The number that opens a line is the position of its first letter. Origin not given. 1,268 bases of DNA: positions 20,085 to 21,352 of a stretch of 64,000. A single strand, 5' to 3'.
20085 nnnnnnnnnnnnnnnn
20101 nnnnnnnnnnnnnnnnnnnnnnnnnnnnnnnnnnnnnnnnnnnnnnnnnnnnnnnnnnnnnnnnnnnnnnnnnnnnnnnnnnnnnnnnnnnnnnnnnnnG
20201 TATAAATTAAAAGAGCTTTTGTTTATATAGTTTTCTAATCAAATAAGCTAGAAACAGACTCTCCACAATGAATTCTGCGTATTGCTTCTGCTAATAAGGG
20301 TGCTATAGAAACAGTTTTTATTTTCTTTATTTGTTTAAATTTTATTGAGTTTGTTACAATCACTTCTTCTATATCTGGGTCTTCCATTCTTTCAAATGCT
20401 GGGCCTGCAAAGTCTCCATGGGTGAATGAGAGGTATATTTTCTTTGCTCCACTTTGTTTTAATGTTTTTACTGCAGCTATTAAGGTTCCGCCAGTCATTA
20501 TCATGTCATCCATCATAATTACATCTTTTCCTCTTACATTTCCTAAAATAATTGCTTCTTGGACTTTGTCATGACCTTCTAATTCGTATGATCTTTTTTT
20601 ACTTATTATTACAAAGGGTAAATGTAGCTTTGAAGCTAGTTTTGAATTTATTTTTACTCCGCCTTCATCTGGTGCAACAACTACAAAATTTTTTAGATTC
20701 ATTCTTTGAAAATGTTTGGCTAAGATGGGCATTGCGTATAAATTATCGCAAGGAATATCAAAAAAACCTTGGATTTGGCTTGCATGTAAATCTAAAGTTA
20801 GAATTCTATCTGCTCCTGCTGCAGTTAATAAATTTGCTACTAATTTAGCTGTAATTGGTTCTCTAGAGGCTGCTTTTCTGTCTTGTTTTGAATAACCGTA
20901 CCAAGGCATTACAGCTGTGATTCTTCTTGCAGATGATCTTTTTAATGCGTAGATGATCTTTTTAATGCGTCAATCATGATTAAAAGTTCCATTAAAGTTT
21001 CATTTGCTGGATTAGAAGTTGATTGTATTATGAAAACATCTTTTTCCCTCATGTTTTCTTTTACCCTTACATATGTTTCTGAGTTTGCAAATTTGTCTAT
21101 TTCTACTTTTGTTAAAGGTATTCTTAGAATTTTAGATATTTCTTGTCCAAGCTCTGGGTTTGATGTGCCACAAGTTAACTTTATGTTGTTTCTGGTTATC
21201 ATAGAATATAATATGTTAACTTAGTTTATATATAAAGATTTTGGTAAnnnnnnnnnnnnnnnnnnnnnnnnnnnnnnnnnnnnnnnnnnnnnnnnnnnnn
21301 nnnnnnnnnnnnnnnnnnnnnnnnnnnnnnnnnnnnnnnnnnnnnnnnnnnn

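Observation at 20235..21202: PRPP synthetase split by an exact 20-bp tandem duplication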

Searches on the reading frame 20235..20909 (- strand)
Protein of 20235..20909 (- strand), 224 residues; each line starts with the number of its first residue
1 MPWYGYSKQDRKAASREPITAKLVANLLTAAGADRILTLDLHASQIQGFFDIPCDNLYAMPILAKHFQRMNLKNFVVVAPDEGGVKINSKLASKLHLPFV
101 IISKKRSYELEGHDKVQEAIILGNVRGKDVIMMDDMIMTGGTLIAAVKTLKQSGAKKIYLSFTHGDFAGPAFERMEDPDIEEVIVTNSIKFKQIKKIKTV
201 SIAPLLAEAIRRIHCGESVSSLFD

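Call 6: search_protein_families(library=ncbifam, proteins=[window:20235-20909:-])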
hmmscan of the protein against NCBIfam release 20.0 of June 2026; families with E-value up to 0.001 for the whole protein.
window:20235-20909:- (224 aa): 32 families (the best 25 are shown)
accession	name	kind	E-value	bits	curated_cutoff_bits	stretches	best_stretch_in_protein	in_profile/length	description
TIGR01251.1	ribP_PPkin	subfamily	9.1e-84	281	113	1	1-224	87-309/309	ribose-phosphate diphosphokinase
NF002320.0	PRK01259.1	subfamily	1.8e-83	280.5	297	1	1-224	92-315/316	ribose-phosphate diphosphokinase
NF002844.0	PRK03092.1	equivalog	3.9e-73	246.5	438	1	1-224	97-323/326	ribose-phosphate diphosphokinase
NF002618.0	PRK02269.1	equivalog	2.3e-72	244.3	460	1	1-224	91-317/321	ribose-phosphate diphosphokinase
NF002758.0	PRK02812.1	equivalog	5.8e-70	236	518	1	1-223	107-329/330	ribose-phosphate pyrophosphokinase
NF002686.0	PRK02458.1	equivalog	3e-65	220.8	506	1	1-223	95-316/323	ribose-phosphate diphosphokinase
NF003428.0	PRK04923.1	equivalog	6.3e-61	206.3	536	1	1-223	92-317/319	ribose-phosphate diphosphokinase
NF001815.0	PRK00553.1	equivalog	5e-56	190.2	484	1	1-223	95-321/332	ribose-phosphate pyrophosphokinase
NF002095.0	PRK00934.1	equivalog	1.9e-49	168.4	296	1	1-211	85-285/287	ribose-phosphate diphosphokinase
NF005299.0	PRK06827.1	subfamily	2.4e-38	131.8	327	1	1-224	130-369/383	phosphoribosylpyrophosphate synthetase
NF005537.0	PRK07199.1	subfamily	1e-29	103.6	322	1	2-213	88-293/301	ribose-phosphate diphosphokinase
NF002635.0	PRK02304.1-4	subfamily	3.8e-11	42.9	146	1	70-156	50-144/188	adenine phosphoribosyltransferase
NF040646.1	HPT_Archaea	equivalog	1.9e-10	40.6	200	1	76-156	56-143/184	hypoxanthine/guanine phosphoribosyltransferase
TIGR01090.1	apt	equivalog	1.7e-09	38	185.85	1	60-161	35-143/169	adenine phosphoribosyltransferase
NF002634.0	PRK02304.1-3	equivalog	2.7e-08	33.7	170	1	65-157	49-148/182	adenine phosphoribosyltransferase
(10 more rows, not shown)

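Call 7: search_protein_families(library=pfam, proteins=[window:20235-20909:-])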
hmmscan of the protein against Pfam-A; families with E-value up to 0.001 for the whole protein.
window:20235-20909:- (224 aa): 4 families
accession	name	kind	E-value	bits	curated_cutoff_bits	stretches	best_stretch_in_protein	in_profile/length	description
PF14572.12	Pribosyl_synth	-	1.1e-29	104.1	27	1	121-223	77-183/184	Phosphoribosyl synthetase-associated domain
PF00156.33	Pribosyltran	-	1.8e-18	66.8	26.3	1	62-164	18-124/158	Phosphoribosyl transferase domain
PF13793.12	Pribosyltran_N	-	7.7e-14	52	25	1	1-32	86-117/117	N-terminal domain of ribose phosphate pyrophosphokinase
PF14681.12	UPRTase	-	0.00043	20.3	27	1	126-157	119-150/206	Uracil phosphoribosyltransferase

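Call 9: find_encoding_contigs(protein=window:20235-20909:-, flank=10000, max_places=10)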
Protein window:20235-20909:- (224 aa): 6 contigs read that carry it; 6 places shown.
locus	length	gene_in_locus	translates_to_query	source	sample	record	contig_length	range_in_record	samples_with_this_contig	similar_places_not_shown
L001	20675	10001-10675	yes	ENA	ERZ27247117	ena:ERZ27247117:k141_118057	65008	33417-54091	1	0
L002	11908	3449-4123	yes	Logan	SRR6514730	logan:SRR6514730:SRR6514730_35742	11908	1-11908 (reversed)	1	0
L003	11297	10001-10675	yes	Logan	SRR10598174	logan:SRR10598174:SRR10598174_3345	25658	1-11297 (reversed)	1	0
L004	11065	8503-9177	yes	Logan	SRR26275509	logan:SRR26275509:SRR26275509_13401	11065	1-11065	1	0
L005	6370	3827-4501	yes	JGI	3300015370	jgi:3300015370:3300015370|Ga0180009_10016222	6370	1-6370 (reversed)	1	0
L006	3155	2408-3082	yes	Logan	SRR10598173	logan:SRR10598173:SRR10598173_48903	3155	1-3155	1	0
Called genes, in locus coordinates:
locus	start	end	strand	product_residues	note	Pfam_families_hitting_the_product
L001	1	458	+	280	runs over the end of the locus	PF00005:ABC_tran, PF13304:AAA_21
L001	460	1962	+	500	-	PF12679:ABC2_membrane_2, PF12698:ABC2_membrane_3, PF01061:ABC2_membrane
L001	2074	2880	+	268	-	PF01978:TrmB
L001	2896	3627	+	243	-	PF02151:UVR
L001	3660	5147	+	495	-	PF01409:tRNA-synt_2d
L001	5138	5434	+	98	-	PF27854:Heavy_Cys_CGP (weak)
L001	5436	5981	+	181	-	-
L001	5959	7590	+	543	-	PF18262:PhetRS_B1, PF03483:B3_4, PF03484:B5, PF17759:tRNA_synthFbeta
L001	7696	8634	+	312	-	PF01916:DS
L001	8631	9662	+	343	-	PF02784:Orn_Arg_deC_N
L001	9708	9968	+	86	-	PF13793:Pribosyltran_N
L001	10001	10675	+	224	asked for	PF13793:Pribosyltran_N, PF00156:Pribosyltran, PF14572:Pribosyl_synth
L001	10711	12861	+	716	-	PF05048:NosD, PF13229:Beta_helix (weak)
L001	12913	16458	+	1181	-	PF13385:Laminin_G_3, PF16656:Pur_ac_phosph_N (weak), PF00149:Metallophos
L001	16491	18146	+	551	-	PF00149:Metallophos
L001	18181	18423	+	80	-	PF01866:Diphthamide_syn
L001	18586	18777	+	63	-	-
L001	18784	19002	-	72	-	PF18893:DUF5652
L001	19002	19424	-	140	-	-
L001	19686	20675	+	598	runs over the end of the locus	PF13522:GATase_6, PF13537:GATase_7, PF01380:SIS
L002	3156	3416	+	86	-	PF13793:Pribosyltran_N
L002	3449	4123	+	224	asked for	PF13793:Pribosyltran_N, PF00156:Pribosyltran, PF14572:Pribosyl_synth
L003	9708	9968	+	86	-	PF13793:Pribosyltran_N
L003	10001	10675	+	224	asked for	PF13793:Pribosyltran_N, PF00156:Pribosyltran, PF14572:Pribosyl_synth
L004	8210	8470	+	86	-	PF13793:Pribosyltran_N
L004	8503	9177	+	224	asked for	PF13793:Pribosyltran_N, PF00156:Pribosyltran, PF14572:Pribosyl_synth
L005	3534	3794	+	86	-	PF13793:Pribosyltran_N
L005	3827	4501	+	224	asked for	PF13793:Pribosyltran_N, PF00156:Pribosyltran, PF14572:Pribosyl_synth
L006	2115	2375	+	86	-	PF13793:Pribosyltran_N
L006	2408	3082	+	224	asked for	PF13793:Pribosyltran_N, PF00156:Pribosyltran, PF14572:Pribosyl_synth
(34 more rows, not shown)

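Call 14: list_cluster_members(proteins=[P0001, window:20235-20909:-, window:20942-21202:-])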
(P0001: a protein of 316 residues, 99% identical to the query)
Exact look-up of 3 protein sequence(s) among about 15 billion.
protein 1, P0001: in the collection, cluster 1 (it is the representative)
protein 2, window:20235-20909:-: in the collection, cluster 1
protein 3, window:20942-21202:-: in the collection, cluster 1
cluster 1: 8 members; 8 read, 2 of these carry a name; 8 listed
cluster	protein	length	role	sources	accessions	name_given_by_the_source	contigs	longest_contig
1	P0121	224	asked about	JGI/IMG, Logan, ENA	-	-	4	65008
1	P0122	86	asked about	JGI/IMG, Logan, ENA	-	-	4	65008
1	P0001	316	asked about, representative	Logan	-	-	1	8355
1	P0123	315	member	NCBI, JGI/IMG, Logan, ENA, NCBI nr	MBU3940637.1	MAG: ribose-phosphate pyrophosphokinase [Nanoarchaeota archaeon] | ribose-phosphate pyrophosphokinase [Nanoarchaeota archaeon]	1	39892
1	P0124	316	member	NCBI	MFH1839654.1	MAG: ribose-phosphate pyrophosphokinase [Nanoarchaeota archaeon]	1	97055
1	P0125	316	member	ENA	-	-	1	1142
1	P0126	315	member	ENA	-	-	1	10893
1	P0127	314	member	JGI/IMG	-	-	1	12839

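Call 16: find_encoding_contigs(protein=P0123, flank=10000, max_places=10)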
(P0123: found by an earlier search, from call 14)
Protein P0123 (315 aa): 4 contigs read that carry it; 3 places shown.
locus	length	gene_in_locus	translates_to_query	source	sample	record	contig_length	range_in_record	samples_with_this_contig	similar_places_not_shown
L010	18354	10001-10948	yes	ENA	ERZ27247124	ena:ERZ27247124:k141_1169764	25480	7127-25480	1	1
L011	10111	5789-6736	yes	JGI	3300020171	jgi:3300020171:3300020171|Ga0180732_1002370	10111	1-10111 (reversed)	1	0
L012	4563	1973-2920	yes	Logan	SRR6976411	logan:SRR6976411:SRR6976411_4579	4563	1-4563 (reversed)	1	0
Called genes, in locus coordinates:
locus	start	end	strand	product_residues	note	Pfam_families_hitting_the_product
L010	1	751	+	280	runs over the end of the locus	PF00005:ABC_tran, PF13304:AAA_21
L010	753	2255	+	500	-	PF12679:ABC2_membrane_2, PF12698:ABC2_membrane_3, PF01061:ABC2_membrane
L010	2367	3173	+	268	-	PF01978:TrmB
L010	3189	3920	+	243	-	PF02151:UVR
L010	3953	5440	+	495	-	PF01409:tRNA-synt_2d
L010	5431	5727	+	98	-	PF27854:Heavy_Cys_CGP (weak)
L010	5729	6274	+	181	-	-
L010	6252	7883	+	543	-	PF18262:PhetRS_B1 (weak), PF03483:B3_4, PF03484:B5, PF17759:tRNA_synthFbeta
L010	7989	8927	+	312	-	PF01916:DS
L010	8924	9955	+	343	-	PF02784:Orn_Arg_deC_N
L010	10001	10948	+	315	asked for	PF13793:Pribosyltran_N, PF00156:Pribosyltran, PF14572:Pribosyl_synth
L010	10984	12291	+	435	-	PF05048:NosD, PF13229:Beta_helix (weak)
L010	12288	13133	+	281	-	-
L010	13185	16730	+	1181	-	PF13385:Laminin_G_3, PF16656:Pur_ac_phosph_N (weak), PF00149:Metallophos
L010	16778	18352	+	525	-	PF00149:Metallophos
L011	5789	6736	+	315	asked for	PF13793:Pribosyltran_N, PF00156:Pribosyltran, PF14572:Pribosyl_synth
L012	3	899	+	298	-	?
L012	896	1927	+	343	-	PF02784:Orn_Arg_deC_N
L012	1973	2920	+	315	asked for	PF13793:Pribosyltran_N, PF00156:Pribosyltran, PF14572:Pribosyl_synth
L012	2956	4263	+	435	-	PF05048:NosD, PF13229:Beta_helix (weak)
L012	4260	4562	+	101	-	?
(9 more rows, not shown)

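Call 39: find_encoding_contigs(protein=P0124, flank=6000, max_places=2)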
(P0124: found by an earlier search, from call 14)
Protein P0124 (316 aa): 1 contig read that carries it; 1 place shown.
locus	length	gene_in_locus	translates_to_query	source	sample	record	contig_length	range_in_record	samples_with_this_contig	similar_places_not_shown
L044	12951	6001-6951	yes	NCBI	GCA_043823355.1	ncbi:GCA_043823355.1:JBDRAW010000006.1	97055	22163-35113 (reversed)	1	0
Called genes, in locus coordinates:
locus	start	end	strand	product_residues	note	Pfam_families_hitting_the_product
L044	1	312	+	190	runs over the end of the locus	-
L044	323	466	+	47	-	PF02151:UVR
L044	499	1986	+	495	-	PF01409:tRNA-synt_2d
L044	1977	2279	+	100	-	PF27854:Heavy_Cys_CGP (weak)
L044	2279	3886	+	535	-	PF18262:PhetRS_B1, PF03483:B3_4, PF03484:B5, PF17759:tRNA_synthFbeta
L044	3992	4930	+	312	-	PF01916:DS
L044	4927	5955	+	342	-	PF02784:Orn_Arg_deC_N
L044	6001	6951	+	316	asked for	PF13793:Pribosyltran_N, PF00156:Pribosyltran, PF14572:Pribosyl_synth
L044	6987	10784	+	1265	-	PF13385:Laminin_G_3, PF00149:Metallophos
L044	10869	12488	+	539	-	PF00149:Metallophos, PF09423:PhoD (faint)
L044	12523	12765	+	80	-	PF01866:Diphthamide_syn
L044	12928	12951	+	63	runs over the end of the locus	-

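Call 40: find_encoding_contigs(protein=P0126, flank=6000, max_places=2)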
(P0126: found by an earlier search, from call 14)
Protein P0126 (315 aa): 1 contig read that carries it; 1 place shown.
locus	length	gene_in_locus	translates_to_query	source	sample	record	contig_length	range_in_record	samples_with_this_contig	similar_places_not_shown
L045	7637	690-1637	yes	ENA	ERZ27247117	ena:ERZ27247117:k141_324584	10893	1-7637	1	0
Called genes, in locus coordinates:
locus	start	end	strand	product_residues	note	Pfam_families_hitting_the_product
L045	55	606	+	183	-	PF01862:PvlArgDC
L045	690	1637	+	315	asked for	PF13793:Pribosyltran_N, PF00156:Pribosyltran, PF14572:Pribosyl_synth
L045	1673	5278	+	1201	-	PF13385:Laminin_G_3, PF09423:PhoD (faint), PF00149:Metallophos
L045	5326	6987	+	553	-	PF00149:Metallophos, PF09423:PhoD (faint)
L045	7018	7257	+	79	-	PF01866:Diphthamide_syn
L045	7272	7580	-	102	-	-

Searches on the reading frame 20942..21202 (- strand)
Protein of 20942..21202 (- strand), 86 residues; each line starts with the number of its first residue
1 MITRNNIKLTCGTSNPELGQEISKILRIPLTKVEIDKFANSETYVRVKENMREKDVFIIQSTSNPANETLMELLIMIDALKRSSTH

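Call 6: search_protein_families(library=ncbifam, proteins=[window:20942-21202:-])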
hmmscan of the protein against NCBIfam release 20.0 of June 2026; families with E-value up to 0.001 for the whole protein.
window:20942-21202:- (86 aa): 11 families
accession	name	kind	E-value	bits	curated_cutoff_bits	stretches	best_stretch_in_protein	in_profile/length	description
NF002320.0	PRK01259.1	subfamily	3.7e-28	98.8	297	1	3-85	3-85/316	ribose-phosphate diphosphokinase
NF002844.0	PRK03092.1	equivalog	2.9e-24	85.9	438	1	4-85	9-90/326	ribose-phosphate diphosphokinase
NF002686.0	PRK02458.1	equivalog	9.3e-23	81.2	506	1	3-85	6-88/323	ribose-phosphate diphosphokinase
TIGR01251.1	ribP_PPkin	subfamily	1e-22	80.5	113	1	8-85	2-80/309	ribose-phosphate diphosphokinase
NF002618.0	PRK02269.1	equivalog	1.3e-22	80.9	460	1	5-85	4-84/321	ribose-phosphate diphosphokinase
NF002758.0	PRK02812.1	equivalog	5.6e-22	78.3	518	1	4-85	19-100/330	ribose-phosphate pyrophosphokinase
NF001815.0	PRK00553.1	equivalog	8.6e-21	74.4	484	1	15-85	18-88/332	ribose-phosphate pyrophosphokinase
NF003428.0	PRK04923.1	equivalog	1.9e-20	73.2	536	1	3-85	3-85/319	ribose-phosphate diphosphokinase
NF002095.0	PRK00934.1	equivalog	6.2e-14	51.8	296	1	11-83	5-76/287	ribose-phosphate diphosphokinase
NF005537.0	PRK07199.1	subfamily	1e-07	31.4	322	1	15-83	11-78/301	ribose-phosphate diphosphokinase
NF005299.0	PRK06827.1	subfamily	0.00054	18.8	327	1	32-67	57-92/383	phosphoribosylpyrophosphate synthetase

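Call 7: search_protein_families(library=pfam, proteins=[window:20942-21202:-])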
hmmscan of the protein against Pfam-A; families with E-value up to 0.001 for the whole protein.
window:20942-21202:- (86 aa): 1 family
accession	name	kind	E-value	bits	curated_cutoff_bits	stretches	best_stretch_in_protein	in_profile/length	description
PF13793.12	Pribosyltran_N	-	1.7e-28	99.2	25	1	7-85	1-79/117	N-terminal domain of ribose phosphate pyrophosphokinase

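Call 10: find_encoding_contigs(protein=window:20942-21202:-, flank=10000, max_places=10)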
Protein window:20942-21202:- (86 aa): 6 contigs read that carry it; 6 places shown.
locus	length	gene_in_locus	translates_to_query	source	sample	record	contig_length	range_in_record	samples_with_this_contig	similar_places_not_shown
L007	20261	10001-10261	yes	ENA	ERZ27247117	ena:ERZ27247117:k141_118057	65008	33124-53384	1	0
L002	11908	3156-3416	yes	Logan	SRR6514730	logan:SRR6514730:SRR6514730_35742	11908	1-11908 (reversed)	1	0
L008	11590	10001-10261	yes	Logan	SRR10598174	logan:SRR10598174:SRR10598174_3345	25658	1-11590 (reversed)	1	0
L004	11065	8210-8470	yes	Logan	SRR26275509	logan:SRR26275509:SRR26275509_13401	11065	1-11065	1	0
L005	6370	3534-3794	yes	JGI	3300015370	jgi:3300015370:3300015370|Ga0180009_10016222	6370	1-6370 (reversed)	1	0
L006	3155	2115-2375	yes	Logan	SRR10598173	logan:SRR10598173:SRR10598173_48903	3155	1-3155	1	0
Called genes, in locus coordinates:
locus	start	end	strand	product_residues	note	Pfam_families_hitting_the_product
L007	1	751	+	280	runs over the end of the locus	PF00005:ABC_tran, PF13304:AAA_21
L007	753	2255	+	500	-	PF12679:ABC2_membrane_2, PF12698:ABC2_membrane_3, PF01061:ABC2_membrane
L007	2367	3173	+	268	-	PF01978:TrmB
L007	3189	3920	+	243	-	PF02151:UVR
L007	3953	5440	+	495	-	PF01409:tRNA-synt_2d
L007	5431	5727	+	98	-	PF27854:Heavy_Cys_CGP (weak)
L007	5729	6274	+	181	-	-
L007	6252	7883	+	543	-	PF18262:PhetRS_B1, PF03483:B3_4, PF03484:B5, PF17759:tRNA_synthFbeta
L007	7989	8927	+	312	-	PF01916:DS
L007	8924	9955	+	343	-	PF02784:Orn_Arg_deC_N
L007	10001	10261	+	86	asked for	PF13793:Pribosyltran_N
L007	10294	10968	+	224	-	PF13793:Pribosyltran_N, PF00156:Pribosyltran, PF14572:Pribosyl_synth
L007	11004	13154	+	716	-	PF05048:NosD, PF13229:Beta_helix (weak)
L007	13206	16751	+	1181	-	PF13385:Laminin_G_3, PF16656:Pur_ac_phosph_N (weak), PF00149:Metallophos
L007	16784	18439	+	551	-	PF00149:Metallophos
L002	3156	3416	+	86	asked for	PF13793:Pribosyltran_N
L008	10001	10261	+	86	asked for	PF13793:Pribosyltran_N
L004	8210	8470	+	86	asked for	PF13793:Pribosyltran_N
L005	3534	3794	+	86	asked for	PF13793:Pribosyltran_N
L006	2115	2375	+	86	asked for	PF13793:Pribosyltran_N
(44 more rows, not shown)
